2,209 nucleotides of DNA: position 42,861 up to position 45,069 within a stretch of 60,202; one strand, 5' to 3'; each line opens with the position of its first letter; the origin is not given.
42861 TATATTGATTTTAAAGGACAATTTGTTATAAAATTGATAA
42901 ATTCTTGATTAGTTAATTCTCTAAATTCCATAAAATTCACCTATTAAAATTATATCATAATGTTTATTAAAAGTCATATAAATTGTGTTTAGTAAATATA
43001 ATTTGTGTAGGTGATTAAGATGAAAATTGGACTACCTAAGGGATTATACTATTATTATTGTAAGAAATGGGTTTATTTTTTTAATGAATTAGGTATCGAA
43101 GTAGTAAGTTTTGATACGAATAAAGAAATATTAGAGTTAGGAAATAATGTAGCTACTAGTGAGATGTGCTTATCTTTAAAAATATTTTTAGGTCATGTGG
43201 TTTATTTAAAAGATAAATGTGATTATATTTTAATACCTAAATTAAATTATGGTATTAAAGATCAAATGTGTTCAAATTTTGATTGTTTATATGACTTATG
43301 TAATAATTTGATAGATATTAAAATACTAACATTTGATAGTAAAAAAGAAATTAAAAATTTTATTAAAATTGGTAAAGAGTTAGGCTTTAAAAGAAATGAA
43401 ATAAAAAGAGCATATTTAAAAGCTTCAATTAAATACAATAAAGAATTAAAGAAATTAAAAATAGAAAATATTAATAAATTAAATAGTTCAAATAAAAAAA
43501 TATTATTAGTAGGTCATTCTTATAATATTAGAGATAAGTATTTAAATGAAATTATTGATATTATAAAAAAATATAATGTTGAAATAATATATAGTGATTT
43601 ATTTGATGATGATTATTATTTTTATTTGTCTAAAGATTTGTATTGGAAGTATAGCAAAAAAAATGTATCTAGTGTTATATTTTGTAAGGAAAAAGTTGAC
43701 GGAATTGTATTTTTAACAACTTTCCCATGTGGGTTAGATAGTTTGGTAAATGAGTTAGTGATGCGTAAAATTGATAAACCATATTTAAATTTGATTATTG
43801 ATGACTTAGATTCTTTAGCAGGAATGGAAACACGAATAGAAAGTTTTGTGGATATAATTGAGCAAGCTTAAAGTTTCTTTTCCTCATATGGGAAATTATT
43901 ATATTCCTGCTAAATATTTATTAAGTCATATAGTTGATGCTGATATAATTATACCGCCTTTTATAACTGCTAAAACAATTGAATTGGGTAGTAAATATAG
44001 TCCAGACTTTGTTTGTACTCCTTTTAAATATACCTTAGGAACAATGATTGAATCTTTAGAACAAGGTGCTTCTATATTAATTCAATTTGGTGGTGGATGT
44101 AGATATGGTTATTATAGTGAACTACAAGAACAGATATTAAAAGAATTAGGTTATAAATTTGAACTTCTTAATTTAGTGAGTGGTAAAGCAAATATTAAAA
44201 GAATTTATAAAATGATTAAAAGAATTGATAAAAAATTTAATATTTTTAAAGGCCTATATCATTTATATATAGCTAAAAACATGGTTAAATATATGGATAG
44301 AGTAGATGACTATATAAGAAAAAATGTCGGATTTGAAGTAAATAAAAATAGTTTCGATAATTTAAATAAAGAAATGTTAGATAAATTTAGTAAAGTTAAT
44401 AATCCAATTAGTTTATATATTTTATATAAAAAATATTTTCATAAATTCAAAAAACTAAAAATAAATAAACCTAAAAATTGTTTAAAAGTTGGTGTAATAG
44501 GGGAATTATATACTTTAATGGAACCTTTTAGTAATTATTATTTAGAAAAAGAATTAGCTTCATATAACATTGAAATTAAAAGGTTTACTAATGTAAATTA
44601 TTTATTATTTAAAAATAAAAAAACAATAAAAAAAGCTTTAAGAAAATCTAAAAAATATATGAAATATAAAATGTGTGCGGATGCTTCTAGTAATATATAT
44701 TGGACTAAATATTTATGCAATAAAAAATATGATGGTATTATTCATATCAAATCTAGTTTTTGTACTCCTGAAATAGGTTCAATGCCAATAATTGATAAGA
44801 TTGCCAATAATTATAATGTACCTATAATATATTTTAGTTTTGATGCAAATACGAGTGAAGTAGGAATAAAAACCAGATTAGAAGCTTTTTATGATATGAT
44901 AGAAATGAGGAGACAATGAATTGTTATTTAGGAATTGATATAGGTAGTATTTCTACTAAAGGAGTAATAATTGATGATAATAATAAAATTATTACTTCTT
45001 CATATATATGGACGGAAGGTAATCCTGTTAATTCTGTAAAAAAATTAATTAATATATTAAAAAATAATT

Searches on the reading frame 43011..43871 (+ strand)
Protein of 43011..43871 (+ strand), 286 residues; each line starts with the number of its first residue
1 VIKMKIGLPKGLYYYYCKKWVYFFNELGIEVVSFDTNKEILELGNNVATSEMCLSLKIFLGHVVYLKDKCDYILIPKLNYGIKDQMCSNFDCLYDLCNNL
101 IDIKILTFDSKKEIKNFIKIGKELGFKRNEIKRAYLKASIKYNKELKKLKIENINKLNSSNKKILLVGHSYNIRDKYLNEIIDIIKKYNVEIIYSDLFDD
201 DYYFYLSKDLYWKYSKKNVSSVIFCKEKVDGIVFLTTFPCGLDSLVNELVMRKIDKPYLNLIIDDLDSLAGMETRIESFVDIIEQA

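Call 53: search_protein_families(library=pfam, proteins=[window:43011-43871:+], max_evalue=0.0001)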
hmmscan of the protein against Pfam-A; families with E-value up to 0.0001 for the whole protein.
window:43011-43871:+ (286 aa): 1 family
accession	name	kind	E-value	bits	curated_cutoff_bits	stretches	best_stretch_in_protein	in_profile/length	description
PF09989.15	DUF2229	-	2e-31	109.8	29.4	1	5-196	1-216/218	CoA enzyme activase uncharacterised domain (DUF2229)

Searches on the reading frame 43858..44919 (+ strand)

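Call 53: search_protein_families(library=pfam, proteins=[window:43858-44919:+], max_evalue=0.0001)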
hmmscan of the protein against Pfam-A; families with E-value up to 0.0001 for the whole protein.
window:43858-44919:+ (353 aa): 1 family
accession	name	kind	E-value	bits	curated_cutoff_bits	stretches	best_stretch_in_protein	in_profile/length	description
PF06050.19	HGD-D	-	3.9e-10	40.3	28.4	1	266-348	255-342/342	2-hydroxyglutaryl-CoA dehydratase, D-component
